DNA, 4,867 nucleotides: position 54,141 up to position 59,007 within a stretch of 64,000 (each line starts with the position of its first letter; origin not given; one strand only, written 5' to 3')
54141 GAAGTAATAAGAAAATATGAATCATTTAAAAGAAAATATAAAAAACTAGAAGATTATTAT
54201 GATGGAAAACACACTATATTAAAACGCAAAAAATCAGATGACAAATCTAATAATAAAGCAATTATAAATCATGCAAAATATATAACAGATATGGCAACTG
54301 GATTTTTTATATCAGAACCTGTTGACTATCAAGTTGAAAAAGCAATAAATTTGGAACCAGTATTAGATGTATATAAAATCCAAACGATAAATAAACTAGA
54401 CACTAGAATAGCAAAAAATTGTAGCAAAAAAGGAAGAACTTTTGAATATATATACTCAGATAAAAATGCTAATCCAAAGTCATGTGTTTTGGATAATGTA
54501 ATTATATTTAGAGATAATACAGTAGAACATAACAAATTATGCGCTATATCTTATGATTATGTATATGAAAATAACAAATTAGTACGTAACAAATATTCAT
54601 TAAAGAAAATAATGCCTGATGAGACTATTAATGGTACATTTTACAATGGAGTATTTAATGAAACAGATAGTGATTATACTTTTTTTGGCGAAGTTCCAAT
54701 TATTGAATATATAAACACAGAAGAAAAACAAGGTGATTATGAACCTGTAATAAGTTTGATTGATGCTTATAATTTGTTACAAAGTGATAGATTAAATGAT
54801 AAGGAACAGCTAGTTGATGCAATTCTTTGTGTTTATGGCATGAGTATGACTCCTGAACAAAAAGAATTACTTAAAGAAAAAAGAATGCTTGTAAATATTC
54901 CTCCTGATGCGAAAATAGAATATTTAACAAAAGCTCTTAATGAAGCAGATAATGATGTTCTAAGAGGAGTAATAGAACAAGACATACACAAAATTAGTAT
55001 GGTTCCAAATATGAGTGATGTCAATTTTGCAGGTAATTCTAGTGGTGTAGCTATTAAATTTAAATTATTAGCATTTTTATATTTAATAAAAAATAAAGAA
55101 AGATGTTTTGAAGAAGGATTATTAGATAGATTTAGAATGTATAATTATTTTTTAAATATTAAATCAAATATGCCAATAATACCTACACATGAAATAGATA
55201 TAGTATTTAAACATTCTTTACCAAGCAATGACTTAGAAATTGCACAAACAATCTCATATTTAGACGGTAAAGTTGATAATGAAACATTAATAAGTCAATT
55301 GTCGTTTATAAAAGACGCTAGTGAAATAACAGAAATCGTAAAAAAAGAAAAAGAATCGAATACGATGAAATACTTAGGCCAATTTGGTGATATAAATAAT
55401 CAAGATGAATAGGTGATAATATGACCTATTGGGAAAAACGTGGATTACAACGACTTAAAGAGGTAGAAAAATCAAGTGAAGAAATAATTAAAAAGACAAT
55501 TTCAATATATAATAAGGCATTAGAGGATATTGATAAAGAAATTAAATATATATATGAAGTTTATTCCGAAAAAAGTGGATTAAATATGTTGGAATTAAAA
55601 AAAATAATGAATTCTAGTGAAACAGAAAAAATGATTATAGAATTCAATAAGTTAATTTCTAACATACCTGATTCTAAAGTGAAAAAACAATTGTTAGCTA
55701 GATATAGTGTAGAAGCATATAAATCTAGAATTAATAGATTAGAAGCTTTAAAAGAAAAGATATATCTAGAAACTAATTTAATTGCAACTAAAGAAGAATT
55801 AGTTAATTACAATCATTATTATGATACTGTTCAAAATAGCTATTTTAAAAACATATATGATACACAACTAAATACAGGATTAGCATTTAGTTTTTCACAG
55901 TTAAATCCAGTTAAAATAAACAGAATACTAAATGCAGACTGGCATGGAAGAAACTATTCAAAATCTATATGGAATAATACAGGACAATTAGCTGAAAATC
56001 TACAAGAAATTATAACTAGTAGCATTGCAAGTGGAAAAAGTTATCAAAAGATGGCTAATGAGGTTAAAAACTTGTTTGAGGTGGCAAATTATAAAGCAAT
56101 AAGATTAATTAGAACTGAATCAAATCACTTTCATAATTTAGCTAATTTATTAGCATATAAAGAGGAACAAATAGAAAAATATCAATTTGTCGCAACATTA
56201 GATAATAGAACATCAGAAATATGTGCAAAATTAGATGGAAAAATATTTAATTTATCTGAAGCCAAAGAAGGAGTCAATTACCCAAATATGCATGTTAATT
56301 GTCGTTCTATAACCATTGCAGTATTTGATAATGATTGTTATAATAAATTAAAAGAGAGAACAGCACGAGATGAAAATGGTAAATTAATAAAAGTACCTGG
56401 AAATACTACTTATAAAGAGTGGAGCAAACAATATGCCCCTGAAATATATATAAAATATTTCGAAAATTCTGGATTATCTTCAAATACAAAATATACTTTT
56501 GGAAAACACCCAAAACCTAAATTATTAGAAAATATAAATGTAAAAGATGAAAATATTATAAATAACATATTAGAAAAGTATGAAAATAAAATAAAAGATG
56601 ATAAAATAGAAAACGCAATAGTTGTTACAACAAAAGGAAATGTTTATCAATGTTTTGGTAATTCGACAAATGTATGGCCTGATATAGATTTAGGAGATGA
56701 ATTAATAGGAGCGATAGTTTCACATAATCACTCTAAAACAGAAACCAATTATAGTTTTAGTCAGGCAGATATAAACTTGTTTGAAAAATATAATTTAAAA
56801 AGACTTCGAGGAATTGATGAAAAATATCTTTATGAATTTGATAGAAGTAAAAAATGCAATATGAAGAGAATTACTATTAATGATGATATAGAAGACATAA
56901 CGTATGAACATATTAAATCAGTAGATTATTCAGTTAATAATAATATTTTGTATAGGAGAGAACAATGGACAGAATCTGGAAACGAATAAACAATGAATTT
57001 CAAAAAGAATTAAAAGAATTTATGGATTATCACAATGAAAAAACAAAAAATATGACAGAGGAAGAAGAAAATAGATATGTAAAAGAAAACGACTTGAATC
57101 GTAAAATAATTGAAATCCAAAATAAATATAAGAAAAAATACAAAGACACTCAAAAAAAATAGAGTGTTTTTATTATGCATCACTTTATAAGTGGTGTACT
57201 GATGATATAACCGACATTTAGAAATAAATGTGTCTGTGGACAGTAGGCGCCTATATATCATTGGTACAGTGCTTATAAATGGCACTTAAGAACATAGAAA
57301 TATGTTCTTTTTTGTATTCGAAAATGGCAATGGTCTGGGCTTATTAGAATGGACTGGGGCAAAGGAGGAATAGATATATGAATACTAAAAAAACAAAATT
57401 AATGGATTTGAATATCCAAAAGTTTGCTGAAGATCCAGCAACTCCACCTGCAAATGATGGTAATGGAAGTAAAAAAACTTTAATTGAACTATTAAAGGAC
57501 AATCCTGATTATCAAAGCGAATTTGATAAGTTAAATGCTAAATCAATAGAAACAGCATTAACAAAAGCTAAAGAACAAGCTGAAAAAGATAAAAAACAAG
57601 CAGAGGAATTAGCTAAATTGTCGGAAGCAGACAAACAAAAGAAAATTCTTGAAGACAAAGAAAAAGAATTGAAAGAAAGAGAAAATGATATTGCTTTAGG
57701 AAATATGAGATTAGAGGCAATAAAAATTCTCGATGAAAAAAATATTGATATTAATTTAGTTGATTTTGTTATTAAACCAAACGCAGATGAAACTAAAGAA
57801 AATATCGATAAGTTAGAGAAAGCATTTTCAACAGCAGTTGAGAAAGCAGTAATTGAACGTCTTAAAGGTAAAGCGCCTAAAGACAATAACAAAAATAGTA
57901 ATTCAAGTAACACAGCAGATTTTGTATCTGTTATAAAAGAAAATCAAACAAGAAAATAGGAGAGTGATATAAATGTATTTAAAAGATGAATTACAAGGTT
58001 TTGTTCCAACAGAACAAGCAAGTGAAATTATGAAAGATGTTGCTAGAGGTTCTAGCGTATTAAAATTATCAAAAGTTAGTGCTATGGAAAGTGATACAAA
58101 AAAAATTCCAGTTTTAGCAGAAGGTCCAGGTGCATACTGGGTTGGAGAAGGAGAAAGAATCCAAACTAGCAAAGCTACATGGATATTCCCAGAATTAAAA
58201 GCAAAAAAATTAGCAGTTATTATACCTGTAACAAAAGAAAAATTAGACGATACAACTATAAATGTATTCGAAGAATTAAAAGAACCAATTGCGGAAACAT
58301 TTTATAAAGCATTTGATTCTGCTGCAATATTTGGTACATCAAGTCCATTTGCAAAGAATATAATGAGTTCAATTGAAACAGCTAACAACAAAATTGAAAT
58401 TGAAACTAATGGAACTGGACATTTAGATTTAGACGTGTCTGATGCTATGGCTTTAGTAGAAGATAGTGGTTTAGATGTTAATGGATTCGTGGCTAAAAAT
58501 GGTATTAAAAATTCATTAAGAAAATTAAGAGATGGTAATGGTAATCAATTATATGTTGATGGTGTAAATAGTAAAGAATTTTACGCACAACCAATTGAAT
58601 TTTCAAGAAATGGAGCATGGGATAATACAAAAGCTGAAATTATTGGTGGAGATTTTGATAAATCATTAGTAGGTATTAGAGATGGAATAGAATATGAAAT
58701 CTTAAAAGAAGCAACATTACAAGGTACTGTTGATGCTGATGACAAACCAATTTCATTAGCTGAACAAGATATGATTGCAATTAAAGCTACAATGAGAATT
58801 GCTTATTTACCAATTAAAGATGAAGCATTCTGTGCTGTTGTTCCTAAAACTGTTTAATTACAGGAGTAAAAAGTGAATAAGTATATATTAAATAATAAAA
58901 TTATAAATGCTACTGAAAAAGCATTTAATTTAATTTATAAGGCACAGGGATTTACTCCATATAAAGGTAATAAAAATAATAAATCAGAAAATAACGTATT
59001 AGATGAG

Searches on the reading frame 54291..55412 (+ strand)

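Call 78: search_protein_families(library=phrogs, proteins=[window:54291-55412:+], max_evalue=0.00001)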
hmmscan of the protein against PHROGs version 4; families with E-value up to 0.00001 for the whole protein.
window:54291-55412:+ (373 aa): 4 families
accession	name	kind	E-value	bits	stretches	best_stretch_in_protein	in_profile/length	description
phrog_64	-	head and packaging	3.9e-83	280.8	1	2-371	136-512/547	portal protein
phrog_9064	-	head and packaging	8.3e-31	108.3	1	148-372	2-222/228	portal protein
phrog_8418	-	head and packaging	3.1e-17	64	1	255-365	1-112/136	portal protein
phrog_36559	-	unknown function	5e-06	27.6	1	301-355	17-71/87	-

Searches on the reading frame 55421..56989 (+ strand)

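Call 78: search_protein_families(library=phrogs, proteins=[window:55421-56989:+], max_evalue=0.00001)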
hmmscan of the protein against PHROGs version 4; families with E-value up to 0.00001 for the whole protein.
window:55421-56989:+ (522 aa): 16 families
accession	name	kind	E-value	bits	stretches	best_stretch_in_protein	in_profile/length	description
phrog_115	-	head and packaging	1.1e-102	346.4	1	1-483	22-507/665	minor head protein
phrog_2841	-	head and packaging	7.2e-93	313.4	1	2-454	5-424/525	minor head protein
phrog_595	-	head and packaging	1.8e-70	239.7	1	1-395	1-377/513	head maturation protease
phrog_4728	-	head and packaging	2.5e-52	179.5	1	1-513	4-476/591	head morphogenesis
phrog_6577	-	unknown function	8.3e-35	121.4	1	102-342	14-276/1066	-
phrog_7625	-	head and packaging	4.3e-34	119.2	1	87-341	40-291/504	head morphogenesis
phrog_19443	-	head and packaging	4.1e-32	112.4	1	3-313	2-296/579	minor head protein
phrog_241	-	head and packaging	2.9e-26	93.7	1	179-336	141-310/679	head morphogenesis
phrog_21033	-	unknown function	5.8e-14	53.3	1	246-338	7-95/265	-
phrog_8404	-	unknown function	3.7e-12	47.7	1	3-125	6-128/137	-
phrog_2662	-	head and packaging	2e-11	44.2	1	191-295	588-702/717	portal protein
phrog_3517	-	head and packaging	4.9e-11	43.5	1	222-309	231-336/371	head morphogenesis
phrog_1657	-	head and packaging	3.6e-09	37.4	1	84-319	57-318/337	head morphogenesis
phrog_8089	-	head and packaging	8.4e-09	36.1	1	86-273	42-236/268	head morphogenesis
phrog_15127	-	head and packaging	1.3e-07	31.5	1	135-282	74-221/602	head protein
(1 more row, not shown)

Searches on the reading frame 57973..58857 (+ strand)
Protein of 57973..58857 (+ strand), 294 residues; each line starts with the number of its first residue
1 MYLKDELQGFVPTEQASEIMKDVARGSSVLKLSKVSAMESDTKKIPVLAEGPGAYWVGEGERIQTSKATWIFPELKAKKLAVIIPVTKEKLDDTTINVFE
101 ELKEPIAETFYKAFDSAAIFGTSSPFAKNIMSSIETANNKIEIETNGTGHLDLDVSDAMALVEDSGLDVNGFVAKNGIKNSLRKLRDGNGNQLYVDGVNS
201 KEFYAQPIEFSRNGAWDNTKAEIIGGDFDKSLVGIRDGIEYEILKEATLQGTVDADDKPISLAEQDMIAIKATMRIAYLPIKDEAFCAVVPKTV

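Call 78: search_protein_families(library=phrogs, proteins=[window:57973-58857:+], max_evalue=0.00001)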
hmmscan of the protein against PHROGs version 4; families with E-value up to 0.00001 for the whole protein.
window:57973-58857:+ (294 aa): 2 families
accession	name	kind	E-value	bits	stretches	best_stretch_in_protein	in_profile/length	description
phrog_10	-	head and packaging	1.4e-56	193.9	1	10-293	368-637/752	major head protein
phrog_617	-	head and packaging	8.1e-12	45.8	1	37-266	380-607/626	major head protein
